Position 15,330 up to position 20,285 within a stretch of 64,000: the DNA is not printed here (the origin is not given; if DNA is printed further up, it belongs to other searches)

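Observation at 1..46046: Orphan hybrid assembly line predicted to make a cationic D-Ala/Dab/Arg/beta-Ala peptide-polyketide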

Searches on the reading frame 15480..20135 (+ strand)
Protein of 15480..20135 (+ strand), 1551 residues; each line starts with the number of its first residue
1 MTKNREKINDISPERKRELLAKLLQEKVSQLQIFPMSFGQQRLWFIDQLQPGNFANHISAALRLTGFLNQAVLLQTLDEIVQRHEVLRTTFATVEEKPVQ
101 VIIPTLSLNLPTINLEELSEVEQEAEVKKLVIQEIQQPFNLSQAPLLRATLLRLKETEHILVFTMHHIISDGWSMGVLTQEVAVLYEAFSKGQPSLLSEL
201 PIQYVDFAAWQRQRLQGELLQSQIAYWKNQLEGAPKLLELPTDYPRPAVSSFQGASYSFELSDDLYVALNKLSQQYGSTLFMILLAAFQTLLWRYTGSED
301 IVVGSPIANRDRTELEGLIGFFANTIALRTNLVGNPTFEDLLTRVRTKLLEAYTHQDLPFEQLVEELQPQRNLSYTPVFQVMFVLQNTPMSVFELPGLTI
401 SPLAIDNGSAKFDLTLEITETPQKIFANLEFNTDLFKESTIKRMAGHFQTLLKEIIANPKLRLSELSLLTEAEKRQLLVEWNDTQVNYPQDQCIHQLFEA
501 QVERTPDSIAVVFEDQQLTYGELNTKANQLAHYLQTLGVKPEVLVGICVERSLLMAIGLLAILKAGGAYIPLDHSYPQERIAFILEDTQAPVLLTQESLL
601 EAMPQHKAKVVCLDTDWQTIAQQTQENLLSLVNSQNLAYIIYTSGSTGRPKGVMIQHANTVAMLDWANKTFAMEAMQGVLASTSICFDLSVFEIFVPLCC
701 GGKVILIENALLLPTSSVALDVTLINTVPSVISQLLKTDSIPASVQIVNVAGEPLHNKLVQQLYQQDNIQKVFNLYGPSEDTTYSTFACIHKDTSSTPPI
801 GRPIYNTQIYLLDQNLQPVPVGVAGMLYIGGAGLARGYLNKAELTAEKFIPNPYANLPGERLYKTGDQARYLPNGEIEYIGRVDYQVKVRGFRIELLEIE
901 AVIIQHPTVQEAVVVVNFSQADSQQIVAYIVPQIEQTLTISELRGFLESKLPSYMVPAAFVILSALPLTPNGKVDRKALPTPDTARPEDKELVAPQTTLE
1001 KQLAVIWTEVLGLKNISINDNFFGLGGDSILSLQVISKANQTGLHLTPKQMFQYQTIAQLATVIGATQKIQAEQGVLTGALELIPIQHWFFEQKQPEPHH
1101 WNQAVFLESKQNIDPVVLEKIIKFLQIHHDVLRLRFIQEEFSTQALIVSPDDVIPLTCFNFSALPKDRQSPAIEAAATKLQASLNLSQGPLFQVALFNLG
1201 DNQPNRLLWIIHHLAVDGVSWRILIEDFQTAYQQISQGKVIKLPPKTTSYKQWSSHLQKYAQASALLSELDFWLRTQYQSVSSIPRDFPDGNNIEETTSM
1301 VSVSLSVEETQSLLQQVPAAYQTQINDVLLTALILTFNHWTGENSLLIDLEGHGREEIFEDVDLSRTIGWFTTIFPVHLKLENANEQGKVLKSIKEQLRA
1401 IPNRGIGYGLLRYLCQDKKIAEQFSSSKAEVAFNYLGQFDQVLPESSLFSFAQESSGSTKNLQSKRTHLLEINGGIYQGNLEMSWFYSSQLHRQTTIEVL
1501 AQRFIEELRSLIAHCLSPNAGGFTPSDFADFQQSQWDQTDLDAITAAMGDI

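Call 5: search_protein_families(library=pfam, proteins=[window:15480-20135:+], max_evalue=0.00001)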
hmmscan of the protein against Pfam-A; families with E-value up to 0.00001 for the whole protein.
window:15480-20135:+ (1551 aa): 4 families
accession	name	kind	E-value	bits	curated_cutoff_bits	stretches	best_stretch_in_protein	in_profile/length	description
PF00668.25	Condensation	-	4.6e-209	695.2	30.6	2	32-478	3-456/456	Condensation domain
PF00501.34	AMP-binding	-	3.6e-83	279.9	29.9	1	498-839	1-384/384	AMP-binding enzyme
PF13193.12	AMP-binding_C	-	1.5e-14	55.1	24.5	1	898-973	1-76/76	AMP-binding enzyme C-terminal domain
PF00550.31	PP-binding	-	6.1e-13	49.3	20.8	1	1002-1063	2-66/67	Phosphopantetheine attachment site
